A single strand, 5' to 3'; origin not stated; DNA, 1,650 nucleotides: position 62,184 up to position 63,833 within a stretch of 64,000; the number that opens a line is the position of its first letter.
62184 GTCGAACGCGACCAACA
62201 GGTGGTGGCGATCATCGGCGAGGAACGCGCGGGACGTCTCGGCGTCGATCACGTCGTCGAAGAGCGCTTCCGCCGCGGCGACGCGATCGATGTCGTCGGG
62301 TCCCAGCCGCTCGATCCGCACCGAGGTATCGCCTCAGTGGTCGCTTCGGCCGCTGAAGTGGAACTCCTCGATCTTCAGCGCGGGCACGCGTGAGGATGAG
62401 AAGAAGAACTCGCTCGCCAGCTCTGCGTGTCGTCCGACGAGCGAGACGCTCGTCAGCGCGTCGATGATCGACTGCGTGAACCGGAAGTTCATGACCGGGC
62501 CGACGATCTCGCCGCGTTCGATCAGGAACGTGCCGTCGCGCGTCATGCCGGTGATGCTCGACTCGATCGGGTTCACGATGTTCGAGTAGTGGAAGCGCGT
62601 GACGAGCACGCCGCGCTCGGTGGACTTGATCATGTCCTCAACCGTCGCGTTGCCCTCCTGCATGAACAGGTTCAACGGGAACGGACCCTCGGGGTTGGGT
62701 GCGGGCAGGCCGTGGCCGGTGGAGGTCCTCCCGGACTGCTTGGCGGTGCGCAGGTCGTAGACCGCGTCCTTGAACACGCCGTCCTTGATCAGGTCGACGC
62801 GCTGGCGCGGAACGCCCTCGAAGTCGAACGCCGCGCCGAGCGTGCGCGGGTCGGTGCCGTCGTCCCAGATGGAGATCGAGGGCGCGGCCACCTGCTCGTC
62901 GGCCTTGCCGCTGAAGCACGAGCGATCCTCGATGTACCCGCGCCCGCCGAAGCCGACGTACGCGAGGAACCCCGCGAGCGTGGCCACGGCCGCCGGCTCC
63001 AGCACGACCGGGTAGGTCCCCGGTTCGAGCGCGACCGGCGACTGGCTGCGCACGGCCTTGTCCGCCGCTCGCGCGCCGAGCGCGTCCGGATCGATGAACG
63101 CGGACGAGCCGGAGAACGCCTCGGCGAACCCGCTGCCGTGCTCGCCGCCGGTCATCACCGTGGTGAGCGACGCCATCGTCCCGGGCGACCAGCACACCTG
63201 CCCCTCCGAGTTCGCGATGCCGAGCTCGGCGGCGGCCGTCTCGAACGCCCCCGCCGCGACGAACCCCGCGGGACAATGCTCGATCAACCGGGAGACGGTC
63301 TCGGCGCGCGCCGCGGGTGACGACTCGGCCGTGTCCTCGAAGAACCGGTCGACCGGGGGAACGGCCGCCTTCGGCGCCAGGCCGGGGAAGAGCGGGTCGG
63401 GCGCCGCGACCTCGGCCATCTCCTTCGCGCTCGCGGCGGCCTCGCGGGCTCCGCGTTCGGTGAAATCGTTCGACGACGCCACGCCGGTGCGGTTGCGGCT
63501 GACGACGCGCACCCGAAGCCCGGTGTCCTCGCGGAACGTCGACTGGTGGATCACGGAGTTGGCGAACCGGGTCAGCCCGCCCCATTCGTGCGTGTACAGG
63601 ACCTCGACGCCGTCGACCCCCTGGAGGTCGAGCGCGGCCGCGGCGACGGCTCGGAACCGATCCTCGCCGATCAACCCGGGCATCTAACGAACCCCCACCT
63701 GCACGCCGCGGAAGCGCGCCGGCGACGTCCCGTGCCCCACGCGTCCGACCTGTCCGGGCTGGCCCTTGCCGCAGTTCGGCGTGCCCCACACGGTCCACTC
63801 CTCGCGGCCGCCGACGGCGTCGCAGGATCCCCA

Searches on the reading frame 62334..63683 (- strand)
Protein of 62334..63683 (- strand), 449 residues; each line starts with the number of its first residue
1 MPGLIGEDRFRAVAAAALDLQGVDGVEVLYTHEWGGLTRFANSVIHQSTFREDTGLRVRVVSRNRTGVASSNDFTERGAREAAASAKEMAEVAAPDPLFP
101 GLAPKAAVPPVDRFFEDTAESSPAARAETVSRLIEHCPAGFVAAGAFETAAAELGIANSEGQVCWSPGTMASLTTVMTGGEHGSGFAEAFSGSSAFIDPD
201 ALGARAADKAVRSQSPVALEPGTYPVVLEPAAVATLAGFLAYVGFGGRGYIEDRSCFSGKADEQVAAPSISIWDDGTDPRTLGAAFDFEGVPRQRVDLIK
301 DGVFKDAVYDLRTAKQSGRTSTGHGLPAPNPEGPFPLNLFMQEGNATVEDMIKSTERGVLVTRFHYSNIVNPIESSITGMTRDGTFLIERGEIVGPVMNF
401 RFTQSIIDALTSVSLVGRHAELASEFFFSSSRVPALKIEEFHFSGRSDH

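Call 79: search_protein_families(library=pfam, proteins=[window:62334-63683:-], max_evalue=0.00001)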
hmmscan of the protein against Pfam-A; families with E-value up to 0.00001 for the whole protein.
window:62334-63683:- (449 aa): 2 families
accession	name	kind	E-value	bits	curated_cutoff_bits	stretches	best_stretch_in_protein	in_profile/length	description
PF19289.4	PmbA_TldD_3rd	-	4.2e-51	173.7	22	1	221-445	1-220/220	PmbA/TldA metallopeptidase C-terminal domain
PF01523.21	PmbA_TldD_1st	-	2.4e-10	40.9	20.9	1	26-90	1-65/65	PmbA/TldA metallopeptidase domain 1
